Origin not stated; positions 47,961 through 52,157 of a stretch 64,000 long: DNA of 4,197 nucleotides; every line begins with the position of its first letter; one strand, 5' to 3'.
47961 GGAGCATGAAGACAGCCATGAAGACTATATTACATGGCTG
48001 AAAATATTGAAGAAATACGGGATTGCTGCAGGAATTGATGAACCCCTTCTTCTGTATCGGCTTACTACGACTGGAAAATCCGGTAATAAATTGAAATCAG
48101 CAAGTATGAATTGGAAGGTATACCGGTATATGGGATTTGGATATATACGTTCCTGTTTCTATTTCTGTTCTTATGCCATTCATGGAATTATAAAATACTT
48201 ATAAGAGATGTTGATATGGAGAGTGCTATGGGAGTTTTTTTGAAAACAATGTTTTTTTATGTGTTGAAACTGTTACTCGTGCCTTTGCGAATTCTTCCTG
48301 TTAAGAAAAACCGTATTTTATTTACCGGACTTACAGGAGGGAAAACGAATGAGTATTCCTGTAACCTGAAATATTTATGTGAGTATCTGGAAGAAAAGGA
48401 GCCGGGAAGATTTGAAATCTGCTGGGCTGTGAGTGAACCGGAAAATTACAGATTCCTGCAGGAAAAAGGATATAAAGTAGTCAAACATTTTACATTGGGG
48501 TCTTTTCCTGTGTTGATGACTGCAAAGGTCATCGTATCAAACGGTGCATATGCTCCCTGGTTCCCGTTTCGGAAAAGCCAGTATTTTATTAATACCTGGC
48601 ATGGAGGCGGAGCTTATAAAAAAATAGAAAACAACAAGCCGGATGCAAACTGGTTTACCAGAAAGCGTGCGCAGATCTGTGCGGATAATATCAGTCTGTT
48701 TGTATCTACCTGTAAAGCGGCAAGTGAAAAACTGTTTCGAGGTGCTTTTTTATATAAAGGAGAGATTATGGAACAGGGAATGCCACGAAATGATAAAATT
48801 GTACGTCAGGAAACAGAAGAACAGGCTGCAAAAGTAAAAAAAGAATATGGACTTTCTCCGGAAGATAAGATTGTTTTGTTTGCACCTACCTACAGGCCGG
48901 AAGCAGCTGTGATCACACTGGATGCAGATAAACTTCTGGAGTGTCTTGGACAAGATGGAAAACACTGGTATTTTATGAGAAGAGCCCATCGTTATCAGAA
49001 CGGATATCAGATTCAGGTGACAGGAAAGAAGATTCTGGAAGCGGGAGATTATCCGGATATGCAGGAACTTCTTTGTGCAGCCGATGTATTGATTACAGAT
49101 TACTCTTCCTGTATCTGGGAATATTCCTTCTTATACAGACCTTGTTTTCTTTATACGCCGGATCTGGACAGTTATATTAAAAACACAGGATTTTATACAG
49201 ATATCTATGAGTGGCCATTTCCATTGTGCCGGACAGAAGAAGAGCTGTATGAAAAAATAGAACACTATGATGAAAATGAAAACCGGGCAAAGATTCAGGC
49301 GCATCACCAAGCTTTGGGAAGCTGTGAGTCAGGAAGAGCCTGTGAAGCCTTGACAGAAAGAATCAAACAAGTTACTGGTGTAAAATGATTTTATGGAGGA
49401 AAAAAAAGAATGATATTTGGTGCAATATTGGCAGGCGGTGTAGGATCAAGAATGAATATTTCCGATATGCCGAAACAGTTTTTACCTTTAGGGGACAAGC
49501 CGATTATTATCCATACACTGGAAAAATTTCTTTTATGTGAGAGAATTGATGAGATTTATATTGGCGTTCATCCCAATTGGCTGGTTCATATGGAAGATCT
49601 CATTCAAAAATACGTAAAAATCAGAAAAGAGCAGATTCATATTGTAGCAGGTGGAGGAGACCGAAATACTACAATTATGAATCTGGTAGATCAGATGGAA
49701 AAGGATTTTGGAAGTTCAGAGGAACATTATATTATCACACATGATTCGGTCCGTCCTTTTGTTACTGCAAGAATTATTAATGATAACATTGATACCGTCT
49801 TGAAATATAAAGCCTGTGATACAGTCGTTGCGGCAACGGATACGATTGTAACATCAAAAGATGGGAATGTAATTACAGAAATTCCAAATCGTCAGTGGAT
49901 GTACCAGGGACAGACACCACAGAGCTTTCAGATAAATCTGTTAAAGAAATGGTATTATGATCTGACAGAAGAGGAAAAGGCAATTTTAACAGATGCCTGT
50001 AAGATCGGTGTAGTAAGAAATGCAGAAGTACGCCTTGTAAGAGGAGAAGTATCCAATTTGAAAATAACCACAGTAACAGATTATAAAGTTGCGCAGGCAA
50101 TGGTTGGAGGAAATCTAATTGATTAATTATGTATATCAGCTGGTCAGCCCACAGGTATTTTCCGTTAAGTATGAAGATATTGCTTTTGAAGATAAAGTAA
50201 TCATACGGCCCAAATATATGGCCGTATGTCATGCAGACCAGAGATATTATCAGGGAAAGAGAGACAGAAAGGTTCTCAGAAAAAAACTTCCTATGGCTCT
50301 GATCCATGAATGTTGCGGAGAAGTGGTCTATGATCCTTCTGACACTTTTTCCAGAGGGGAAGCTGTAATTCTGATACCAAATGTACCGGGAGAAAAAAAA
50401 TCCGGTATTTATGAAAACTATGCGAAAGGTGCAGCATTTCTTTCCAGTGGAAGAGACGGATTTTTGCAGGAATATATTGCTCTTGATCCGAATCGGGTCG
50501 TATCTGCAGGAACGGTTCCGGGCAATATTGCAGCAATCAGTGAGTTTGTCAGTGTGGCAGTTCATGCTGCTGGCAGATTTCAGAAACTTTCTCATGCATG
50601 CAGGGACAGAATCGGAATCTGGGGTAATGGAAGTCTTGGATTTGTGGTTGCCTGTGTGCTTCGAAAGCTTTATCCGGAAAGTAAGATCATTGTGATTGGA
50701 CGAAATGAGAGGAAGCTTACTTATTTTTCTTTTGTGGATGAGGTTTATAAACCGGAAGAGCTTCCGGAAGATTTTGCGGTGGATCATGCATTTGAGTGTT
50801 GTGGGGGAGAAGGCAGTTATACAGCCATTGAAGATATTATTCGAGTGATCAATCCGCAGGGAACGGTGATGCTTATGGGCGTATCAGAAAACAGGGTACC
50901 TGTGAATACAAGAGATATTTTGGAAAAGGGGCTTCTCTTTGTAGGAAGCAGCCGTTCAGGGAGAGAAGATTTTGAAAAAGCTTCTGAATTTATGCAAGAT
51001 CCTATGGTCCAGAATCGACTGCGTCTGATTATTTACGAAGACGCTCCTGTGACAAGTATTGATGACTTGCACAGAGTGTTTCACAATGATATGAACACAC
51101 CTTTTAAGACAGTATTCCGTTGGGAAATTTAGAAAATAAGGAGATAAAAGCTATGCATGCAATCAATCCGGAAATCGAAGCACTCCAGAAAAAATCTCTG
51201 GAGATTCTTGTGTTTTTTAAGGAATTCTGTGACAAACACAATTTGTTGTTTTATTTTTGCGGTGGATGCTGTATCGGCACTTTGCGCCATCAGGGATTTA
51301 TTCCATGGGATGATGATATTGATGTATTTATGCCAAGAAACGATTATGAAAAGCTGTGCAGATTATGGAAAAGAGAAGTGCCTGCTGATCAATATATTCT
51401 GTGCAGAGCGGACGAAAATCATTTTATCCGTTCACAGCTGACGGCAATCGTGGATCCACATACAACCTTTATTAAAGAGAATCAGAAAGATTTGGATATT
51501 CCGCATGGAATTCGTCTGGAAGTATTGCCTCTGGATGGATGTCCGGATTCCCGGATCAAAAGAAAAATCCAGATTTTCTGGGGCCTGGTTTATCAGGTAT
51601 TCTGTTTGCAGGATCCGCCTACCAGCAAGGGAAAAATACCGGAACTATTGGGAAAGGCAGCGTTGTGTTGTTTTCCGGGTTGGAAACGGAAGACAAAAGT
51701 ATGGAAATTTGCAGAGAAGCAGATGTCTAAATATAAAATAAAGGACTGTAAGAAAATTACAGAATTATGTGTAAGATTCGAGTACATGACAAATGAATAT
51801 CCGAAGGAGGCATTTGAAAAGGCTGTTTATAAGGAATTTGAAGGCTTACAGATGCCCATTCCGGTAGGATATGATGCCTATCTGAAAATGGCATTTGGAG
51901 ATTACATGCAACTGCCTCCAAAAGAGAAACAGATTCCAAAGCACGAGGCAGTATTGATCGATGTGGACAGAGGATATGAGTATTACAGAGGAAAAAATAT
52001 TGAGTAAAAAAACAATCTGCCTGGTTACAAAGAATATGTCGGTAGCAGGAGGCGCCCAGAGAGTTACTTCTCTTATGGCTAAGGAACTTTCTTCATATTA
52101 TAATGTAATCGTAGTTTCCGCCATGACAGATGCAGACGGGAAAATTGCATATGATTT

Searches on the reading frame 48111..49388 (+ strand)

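Call 32: search_protein_families(library=pfam, proteins=[window:48111-49388:+], max_evalue=0.001)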
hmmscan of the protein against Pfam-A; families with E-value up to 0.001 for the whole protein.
window:48111-49388:+ (425 aa): 1 family
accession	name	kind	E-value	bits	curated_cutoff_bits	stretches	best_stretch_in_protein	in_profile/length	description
PF04464.20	Glyphos_transf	-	7.2e-66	223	22.1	1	61-418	8-365/367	CDP-Glycerol:Poly(glycerophosphate) glycerophosphotransferase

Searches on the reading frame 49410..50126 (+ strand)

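Call 32: search_protein_families(library=pfam, proteins=[window:49410-50126:+], max_evalue=0.001)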
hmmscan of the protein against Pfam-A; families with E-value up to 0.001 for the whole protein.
window:49410-50126:+ (238 aa): 3 families
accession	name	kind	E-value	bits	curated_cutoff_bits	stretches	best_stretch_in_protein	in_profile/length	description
PF01128.25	IspD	-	2.1e-38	132.7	27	1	6-232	5-219/221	2-C-methyl-D-erythritol 4-phosphate cytidylyltransferase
PF12804.13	NTP_transf_3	-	3.3e-08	34.3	27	1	4-56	1-49/160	MobA-like NTP transferase domain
PF00483.29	NTP_transferase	-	0.00052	20.1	21.2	1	5-68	3-68/245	Nucleotidyl transferase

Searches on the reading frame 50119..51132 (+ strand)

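Call 32: search_protein_families(library=pfam, proteins=[window:50119-51132:+], max_evalue=0.001)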
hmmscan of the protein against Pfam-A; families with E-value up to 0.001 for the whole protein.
window:50119-51132:+ (337 aa): 3 families
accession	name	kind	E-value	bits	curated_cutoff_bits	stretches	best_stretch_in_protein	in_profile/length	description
PF08240.17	ADH_N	-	2e-10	41.3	23.5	1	25-129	3-101/104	Alcohol dehydrogenase GroES-like domain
PF00107.32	ADH_zinc_N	-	5.2e-09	36.6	31.8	1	208-293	37-128/129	Zinc-binding dehydrogenase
PF16912.11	Glu_dehyd_C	-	6.5e-08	32.7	34.9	1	147-310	16-190/211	Glucose dehydrogenase C-terminus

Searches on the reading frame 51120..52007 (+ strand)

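Call 32: search_protein_families(library=pfam, proteins=[window:51120-52007:+], max_evalue=0.001)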
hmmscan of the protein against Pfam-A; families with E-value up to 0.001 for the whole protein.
window:51120-52007:+ (295 aa): 1 family
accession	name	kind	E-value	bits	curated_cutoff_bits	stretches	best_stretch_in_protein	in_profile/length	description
PF04991.19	LicD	-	3.4e-42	145.5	22.6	1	37-260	1-227/227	LicD family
